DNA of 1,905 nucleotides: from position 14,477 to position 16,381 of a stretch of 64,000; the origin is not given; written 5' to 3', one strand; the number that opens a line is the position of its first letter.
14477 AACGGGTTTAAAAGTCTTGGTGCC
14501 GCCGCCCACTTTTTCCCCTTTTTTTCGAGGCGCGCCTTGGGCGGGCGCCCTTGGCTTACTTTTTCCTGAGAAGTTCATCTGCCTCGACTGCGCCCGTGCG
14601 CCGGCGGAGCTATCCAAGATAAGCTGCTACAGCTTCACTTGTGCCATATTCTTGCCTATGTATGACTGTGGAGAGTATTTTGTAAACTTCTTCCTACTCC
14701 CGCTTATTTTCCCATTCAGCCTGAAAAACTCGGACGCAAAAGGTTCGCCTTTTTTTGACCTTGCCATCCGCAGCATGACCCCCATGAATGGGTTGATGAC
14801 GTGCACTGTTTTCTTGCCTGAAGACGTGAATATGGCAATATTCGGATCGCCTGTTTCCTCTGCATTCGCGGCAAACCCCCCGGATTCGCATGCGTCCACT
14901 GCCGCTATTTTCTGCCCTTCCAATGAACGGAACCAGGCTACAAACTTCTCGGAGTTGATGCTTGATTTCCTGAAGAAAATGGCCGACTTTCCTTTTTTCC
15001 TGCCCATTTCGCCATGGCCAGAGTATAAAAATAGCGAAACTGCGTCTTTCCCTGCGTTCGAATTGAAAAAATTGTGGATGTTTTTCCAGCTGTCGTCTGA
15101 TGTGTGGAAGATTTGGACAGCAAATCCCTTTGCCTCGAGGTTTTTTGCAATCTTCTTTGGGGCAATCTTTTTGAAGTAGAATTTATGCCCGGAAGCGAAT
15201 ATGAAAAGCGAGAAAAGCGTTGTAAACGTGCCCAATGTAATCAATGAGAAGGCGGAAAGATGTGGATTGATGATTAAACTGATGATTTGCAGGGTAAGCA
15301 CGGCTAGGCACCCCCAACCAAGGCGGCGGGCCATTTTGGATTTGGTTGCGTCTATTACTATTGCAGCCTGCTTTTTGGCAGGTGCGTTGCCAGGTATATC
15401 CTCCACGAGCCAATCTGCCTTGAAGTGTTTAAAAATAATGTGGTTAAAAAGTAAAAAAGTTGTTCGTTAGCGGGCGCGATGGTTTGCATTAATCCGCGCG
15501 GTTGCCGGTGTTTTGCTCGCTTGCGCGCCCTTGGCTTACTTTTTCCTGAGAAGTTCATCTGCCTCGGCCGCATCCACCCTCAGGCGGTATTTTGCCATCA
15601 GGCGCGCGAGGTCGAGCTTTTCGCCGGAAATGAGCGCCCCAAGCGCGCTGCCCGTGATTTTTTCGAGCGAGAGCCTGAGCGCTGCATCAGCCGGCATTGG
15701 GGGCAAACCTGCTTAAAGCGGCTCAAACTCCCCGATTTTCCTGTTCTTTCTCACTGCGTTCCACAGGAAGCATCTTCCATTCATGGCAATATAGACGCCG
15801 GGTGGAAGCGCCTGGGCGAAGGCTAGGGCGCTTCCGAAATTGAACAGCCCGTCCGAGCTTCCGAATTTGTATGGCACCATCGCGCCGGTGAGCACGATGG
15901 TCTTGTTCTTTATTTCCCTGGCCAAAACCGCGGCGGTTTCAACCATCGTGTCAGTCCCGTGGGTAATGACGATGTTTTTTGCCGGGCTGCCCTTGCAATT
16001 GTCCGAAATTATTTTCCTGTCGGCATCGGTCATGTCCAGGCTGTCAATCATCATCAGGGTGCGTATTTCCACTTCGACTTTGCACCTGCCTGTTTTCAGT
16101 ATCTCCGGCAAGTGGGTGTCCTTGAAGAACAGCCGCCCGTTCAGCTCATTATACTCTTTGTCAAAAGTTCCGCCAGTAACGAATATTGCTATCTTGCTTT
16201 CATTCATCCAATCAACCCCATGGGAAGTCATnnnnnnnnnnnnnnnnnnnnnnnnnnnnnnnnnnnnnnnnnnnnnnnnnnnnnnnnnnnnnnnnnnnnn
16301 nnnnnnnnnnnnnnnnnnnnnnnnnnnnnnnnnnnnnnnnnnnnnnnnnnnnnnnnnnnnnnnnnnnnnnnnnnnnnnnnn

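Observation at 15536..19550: gatD-gatE operon extended by an asparaginase-domain-only protein and a 53-aa GatE-tail mini-ORF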

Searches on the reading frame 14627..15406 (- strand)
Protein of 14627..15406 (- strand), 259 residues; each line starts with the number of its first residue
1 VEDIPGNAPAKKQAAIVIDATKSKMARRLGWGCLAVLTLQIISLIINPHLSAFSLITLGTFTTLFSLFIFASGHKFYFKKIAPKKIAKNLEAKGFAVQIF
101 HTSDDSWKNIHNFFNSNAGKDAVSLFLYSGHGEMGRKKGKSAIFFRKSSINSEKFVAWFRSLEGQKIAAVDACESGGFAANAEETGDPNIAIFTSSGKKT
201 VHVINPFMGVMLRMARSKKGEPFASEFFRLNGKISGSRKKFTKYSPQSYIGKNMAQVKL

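Call 4: search_protein_families(library=pfam, proteins=[window:14627-15406:-], max_evalue=0.01)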
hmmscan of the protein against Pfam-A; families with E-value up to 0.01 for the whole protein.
window:14627-15406:- (259 aa): 1 family
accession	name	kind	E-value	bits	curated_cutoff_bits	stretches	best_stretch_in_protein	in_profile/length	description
PF00656.27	Peptidase_C14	-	3.2e-05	24.1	21.4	1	85-187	28-145/233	Caspase domain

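Call 25: search_protein_families(library=ncbifam, proteins=[window:14627-15406:-], max_evalue=0.01)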
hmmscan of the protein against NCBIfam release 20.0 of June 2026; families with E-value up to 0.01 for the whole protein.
window:14627-15406:- (259 aa): 0 families

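Call 61: find_homologous_proteins(query=window:14627-15406:-, max_evalue=0.00001)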
Query window:14627-15406:- (259 aa): 1 proteins with E <= 0.00001 among 659 candidates.
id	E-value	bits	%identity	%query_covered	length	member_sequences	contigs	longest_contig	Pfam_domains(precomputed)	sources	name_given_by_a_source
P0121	1.6e-166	570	100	100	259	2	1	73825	-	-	-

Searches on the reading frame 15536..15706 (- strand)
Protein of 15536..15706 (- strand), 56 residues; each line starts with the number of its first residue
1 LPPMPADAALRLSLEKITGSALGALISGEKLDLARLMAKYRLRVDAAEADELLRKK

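Call 4: search_protein_families(library=pfam, proteins=[window:15536-15706:-], max_evalue=0.01)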
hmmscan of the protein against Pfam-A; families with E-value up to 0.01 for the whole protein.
window:15536-15706:- (56 aa): 0 families

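Call 25: search_protein_families(library=ncbifam, proteins=[window:15536-15706:-], max_evalue=0.01)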
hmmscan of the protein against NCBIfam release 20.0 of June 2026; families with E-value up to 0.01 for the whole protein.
window:15536-15706:- (56 aa): 0 families

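Call 62: find_homologous_proteins(query=window:15536-15697:-, max_evalue=0.001)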
Query window:15536-15697:- (53 aa): 2 proteins with E <= 0.001 among 2 candidates.
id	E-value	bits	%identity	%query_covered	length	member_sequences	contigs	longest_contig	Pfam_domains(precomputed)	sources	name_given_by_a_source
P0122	3.8e-23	96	100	100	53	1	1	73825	-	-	-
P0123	3.3e-11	60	75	96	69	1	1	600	-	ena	-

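Call 63: find_encoding_contigs(protein=P0123, flank=1000, max_places=3)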
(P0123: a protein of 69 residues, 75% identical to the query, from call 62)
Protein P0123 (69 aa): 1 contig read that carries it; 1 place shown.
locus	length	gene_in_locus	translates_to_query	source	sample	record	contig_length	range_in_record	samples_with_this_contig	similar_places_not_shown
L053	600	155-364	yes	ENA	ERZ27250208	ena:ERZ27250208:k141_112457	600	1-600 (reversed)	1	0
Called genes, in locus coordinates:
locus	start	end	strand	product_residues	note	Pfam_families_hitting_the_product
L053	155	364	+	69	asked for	-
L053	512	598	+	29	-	?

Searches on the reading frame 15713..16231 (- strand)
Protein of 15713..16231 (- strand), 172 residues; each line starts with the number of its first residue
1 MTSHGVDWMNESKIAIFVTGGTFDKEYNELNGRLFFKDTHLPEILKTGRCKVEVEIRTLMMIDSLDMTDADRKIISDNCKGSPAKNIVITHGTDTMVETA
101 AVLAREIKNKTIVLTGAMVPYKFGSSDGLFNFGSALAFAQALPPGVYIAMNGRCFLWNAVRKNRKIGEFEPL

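Call 4: search_protein_families(library=pfam, proteins=[window:15713-16231:-], max_evalue=0.01)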
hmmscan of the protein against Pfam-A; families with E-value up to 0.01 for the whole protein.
window:15713-16231:- (172 aa): 1 family
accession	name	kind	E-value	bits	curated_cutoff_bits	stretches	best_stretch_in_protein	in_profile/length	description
PF00710.25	Asparaginase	-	9.5e-28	97.5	22.5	1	13-163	1-161/193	Asparaginase, N-terminal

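Call 23: find_homologous_proteins(query=window:15713-16231:-, max_evalue=0.00001)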
Query window:15713-16231:- (172 aa): 8000 proteins with E <= 0.00001 among 8000 candidates; the best 120 are listed.
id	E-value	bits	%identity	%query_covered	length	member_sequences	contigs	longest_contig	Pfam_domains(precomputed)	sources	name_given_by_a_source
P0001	4.2e-104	363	100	95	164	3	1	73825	PF00710.26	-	-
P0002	9.5e-93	326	88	95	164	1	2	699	PF00710.26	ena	-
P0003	7.8e-91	320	85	95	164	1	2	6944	PF00710.26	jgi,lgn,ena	-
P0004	2.5e-84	299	80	97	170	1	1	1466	PF00710.26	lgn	-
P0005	5.7e-84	298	80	95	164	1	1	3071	PF00710.26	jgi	-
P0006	1.9e-83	296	77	97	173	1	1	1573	PF00710.26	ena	-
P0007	2.0e-80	286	76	95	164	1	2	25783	PF00710.26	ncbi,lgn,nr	ncbi:MAG: asparaginase domain-containing protein [Candidatus Micrarchaeota archaeon]|nr:asparaginase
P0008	5.4e-79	282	76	92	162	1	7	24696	PF00710.26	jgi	jgi:L-asparaginase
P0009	1.6e-78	280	76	95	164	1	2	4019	PF00710.26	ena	-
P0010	6.4e-78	278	73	92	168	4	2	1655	PF00710.26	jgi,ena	-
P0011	1.3e-77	277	78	91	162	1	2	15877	PF00710.26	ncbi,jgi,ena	-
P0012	3.5e-77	276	75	92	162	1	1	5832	PF00710.26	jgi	jgi:L-asparaginase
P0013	3.5e-77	276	75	92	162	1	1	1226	PF00710.26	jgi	jgi:L-asparaginase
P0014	3.5e-77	276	76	92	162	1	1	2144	PF00710.26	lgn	-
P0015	4.8e-77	275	76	93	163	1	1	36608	PF00710.26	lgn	-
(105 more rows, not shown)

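Call 24: search_solved_structures(query=window:15713-16231:-, max_evalue=0.001, show_alignments=2)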
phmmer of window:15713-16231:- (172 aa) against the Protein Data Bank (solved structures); distinct sequences matched with E-value up to 0.001: 84 (the best 60 are shown).
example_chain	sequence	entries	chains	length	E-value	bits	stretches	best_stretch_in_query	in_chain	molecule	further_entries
8uoo_A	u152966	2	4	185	6.9e-38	133.3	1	10-172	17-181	Asparaginase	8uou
8up3_A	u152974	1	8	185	2.5e-37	131.5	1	10-172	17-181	Asparaginase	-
8uor_A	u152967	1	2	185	2.5e-37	131.5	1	10-172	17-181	Asparaginase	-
8up8_A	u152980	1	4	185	2.7e-37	131.4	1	11-172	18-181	Asparaginase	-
8up9_A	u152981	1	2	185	2.7e-37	131.4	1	11-172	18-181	Asparaginase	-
8upc_A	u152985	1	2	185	5.1e-37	130.4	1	11-172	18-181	Asparaginase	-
8up6_A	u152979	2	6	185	5.1e-37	130.4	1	11-172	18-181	Asparaginase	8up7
8uow_A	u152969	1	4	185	1.2e-36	129.3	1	11-172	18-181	Asparaginase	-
1wls_A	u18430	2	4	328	9.3e-15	58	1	41-167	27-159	L-asparaginase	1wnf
9ufq_A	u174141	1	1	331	1.5e-13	54.1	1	13-167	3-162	asparaginase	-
9ufr_A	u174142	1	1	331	1.8e-12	50.6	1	13-167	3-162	asparaginase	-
5ot0_A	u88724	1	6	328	1.4e-11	47.7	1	14-167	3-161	L-asparaginase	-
5b5u_A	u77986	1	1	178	6.4e-11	45.6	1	84-163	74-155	L-asparaginase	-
5b74_A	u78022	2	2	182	6.8e-11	45.5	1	84-163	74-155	L-asparaginase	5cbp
4nje_A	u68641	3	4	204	8e-11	45.2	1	84-163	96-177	L-asparaginase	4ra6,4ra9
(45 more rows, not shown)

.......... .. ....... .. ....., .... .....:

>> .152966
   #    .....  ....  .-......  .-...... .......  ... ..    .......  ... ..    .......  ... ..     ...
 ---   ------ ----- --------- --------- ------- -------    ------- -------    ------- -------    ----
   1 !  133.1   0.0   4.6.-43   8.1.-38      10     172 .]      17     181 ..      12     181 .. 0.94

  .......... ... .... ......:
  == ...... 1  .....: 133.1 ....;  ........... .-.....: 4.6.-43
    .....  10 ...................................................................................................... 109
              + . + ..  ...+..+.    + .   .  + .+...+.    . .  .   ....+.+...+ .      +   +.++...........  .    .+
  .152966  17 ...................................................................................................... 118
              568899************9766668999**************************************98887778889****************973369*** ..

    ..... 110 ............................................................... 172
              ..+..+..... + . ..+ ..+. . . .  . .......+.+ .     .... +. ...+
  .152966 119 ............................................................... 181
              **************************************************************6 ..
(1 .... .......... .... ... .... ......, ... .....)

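Call 25: search_protein_families(library=ncbifam, proteins=[window:15713-16231:-], max_evalue=0.01)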
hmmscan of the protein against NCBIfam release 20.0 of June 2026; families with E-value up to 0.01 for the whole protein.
window:15713-16231:- (172 aa): 6 families
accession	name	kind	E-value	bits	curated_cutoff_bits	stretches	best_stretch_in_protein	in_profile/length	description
TIGR00519.1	asnASE_I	subfamily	2.3e-17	63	260.5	1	13-154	3-149/337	type I asparaginase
TIGR00520.1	asnASE_II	subfamily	9.8e-14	51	314.3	1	50-155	68-181/352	type II asparaginase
NF008304.0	PRK11096.1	equivalog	7.9e-13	47.6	506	1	59-162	75-184/348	L-asparaginase 2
NF003217.0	PRK04183.1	equivalog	1.4e-12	47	310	1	10-152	74-222/420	Glu-tRNA(Gln) amidotransferase subunit GatD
TIGR02153.1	gatD_arch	equivalog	5.6e-12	45.1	324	1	11-153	62-211/405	Glu-tRNA(Gln) amidotransferase subunit GatD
NF006998.0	PRK09461.1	equivalog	2.4e-10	40.2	376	1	12-162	4-163/337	asparaginase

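Call 30: find_encoding_contigs(protein=P0003, flank=5000, max_places=4)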
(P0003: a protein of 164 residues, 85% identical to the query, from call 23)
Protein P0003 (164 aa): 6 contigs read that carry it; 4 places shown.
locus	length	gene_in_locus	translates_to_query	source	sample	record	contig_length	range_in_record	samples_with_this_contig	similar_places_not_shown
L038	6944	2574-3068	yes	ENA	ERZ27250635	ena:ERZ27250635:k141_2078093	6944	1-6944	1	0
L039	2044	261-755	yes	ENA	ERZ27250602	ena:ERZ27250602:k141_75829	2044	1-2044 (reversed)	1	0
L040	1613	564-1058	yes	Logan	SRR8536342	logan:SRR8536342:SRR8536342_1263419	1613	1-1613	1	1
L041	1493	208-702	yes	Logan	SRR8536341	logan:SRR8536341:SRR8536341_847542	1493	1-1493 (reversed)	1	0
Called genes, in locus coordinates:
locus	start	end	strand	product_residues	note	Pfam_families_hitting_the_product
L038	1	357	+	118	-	?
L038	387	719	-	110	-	PF02452:PemK_toxin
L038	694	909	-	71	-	-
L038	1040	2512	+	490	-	-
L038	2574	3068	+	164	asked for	PF00710:Asparaginase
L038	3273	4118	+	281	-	PF00291:PALP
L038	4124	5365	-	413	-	PF00764:Arginosuc_synth, PF20979:Arginosuc_syn_C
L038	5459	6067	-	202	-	PF02581:TMP-TENI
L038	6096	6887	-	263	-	PF02110:HK, PF01256:Carb_kinase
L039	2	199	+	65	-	?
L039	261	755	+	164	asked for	PF00710:Asparaginase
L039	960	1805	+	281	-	PF00291:PALP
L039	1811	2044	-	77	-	?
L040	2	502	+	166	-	?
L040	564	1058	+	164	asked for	PF00710:Asparaginase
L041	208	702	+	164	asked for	PF00710:Asparaginase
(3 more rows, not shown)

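Call 31: find_encoding_contigs(protein=P0005, flank=5000, max_places=4)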
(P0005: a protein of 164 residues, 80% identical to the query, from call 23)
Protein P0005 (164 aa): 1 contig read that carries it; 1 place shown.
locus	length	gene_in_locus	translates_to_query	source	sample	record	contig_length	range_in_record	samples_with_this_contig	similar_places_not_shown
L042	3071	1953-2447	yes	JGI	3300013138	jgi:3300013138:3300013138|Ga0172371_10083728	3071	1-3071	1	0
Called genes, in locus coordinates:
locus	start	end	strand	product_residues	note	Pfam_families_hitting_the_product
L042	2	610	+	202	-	?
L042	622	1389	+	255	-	-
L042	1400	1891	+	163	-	PF13473:Cupredoxin_1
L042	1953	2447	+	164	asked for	PF00710:Asparaginase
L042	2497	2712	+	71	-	-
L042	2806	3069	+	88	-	?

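Call 37: find_encoding_contigs(protein=P0002, flank=3000, max_places=4)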
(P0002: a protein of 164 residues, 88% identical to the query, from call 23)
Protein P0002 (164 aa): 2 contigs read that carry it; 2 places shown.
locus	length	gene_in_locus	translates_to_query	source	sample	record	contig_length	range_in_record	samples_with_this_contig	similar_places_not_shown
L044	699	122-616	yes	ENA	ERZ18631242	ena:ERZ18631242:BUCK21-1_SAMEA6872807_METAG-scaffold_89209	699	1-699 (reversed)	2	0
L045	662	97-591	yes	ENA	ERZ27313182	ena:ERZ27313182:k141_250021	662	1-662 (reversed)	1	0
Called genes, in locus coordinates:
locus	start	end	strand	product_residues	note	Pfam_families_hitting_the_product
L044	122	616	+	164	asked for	PF00710:Asparaginase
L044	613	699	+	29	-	?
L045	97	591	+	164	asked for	PF00710:Asparaginase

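Call 38: find_encoding_contigs(protein=P0004, flank=3000, max_places=4)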
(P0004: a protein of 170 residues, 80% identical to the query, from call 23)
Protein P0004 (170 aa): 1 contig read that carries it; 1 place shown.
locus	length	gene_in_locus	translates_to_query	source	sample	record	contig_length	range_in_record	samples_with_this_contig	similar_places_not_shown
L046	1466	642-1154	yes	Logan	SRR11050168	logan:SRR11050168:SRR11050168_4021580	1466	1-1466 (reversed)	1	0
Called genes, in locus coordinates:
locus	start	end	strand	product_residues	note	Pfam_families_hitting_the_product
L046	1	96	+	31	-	?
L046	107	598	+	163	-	PF13473:Cupredoxin_1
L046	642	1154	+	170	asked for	PF00710:Asparaginase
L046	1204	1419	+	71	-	-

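Call 39: find_encoding_contigs(protein=P0006, flank=3000, max_places=4)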
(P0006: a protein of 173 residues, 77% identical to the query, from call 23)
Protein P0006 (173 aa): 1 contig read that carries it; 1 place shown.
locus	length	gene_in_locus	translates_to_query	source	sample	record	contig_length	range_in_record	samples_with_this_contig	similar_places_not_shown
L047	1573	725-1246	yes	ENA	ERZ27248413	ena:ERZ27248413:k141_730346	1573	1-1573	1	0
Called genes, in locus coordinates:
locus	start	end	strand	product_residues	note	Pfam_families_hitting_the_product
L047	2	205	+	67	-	?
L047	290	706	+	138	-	PF13473:Cupredoxin_1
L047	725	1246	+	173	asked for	PF00710:Asparaginase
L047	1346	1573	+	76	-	?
